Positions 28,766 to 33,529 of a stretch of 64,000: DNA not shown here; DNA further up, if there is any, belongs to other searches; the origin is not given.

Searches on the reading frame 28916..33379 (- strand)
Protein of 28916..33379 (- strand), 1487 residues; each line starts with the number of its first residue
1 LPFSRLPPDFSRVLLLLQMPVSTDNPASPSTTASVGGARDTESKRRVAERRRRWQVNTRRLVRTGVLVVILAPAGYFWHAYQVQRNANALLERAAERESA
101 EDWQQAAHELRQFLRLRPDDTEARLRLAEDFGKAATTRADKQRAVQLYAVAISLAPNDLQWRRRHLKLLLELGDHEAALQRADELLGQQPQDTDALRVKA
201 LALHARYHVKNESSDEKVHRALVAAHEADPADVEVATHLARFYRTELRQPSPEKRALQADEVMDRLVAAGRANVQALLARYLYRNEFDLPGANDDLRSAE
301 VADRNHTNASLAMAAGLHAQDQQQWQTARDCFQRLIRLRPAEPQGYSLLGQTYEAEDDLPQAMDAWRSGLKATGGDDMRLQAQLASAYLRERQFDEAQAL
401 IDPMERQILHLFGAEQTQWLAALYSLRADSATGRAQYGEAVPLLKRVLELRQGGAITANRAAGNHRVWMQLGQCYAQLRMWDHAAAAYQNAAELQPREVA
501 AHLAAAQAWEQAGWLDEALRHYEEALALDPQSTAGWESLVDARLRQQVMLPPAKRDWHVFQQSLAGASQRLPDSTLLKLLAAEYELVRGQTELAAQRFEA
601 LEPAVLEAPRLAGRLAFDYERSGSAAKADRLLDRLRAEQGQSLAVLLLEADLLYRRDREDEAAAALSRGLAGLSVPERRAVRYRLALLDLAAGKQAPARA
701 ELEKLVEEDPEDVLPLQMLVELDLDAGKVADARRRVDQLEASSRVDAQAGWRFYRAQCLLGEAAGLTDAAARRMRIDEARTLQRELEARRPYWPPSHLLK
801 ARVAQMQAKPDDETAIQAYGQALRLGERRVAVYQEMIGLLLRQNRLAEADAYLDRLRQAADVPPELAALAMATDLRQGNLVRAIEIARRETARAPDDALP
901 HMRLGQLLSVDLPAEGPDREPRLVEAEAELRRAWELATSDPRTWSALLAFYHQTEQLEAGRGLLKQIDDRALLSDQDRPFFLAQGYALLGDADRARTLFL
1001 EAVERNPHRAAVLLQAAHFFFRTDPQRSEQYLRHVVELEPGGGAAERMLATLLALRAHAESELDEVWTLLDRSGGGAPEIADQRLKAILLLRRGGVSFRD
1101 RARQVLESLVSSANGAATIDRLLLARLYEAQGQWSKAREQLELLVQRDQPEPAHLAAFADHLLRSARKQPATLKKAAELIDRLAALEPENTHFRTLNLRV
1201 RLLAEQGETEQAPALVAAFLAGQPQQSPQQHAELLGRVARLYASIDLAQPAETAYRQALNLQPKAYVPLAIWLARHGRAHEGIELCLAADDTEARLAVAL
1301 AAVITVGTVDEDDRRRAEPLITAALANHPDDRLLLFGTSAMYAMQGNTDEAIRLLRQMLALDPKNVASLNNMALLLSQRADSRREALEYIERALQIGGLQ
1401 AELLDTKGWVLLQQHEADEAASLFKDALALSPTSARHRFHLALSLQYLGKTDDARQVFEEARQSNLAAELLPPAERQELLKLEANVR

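Call 56: search_protein_families(library=pfam, proteins=[window:28916-33379:-], max_evalue=0.00001)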
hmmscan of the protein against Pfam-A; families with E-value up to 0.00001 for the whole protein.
window:28916-33379:- (1487 aa): 15 families
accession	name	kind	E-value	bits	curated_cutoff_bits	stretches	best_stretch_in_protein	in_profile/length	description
PF14559.12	TPR_19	-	4.6e-33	113.8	25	0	1411-1463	1-53/68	Tetratricopeptide repeat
PF07719.23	TPR_2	-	1.3e-31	106.5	27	0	500-531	2-33/34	Tetratricopeptide repeat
PF13428.12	TPR_14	-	1.3e-27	93.8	23.5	0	500-541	2-43/44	Tetratricopeptide repeat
PF00515.34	TPR_1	-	3e-22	77.9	27.8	0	466-496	2-32/34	Tetratricopeptide repeat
PF13432.12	TPR_16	-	7e-20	71.6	32.7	1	1312-1365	11-64/65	Tetratricopeptide repeat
PF13431.12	TPR_17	-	2.8e-17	61.9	24.4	0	1423-1456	1-34/34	Tetratricopeptide repeat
PF13181.12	TPR_8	-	3.3e-17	61.5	25.7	0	466-496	2-32/34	Tetratricopeptide repeat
PF13414.12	TPR_11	-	5.4e-17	61.7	26.8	0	321-354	6-39/42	TPR repeat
PF23914.1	TPR_CcmH_CycH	-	1.8e-15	57.6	42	0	304-379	81-157/158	Cytochrome c-type biogenesis protein H TPR domain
PF13424.12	TPR_12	-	3.9e-12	46.6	30.1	0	1367-1431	4-75/77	Tetratricopeptide repeat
PF12895.13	ANAPC3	-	1.9e-09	38.1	27.2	0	1385-1461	7-82/82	Anaphase-promoting complex, cyclosome, subunit 3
PF13174.12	TPR_6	-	2.7e-08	34.4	26.3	0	681-711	2-32/33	Tetratricopeptide repeat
PF13371.12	TPR_9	-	1.1e-07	32.1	35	0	320-364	6-50/73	Tetratricopeptide repeat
PF01535.26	PPR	-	7.8e-07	29.4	25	0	1341-1359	9-27/31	PPR repeat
PF25062.1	ARM_TT21_N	-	3.9e-06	27.2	40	0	1270-1431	34-198/222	Tetratricopeptide repeat protein 21 N-terminal ARM repeat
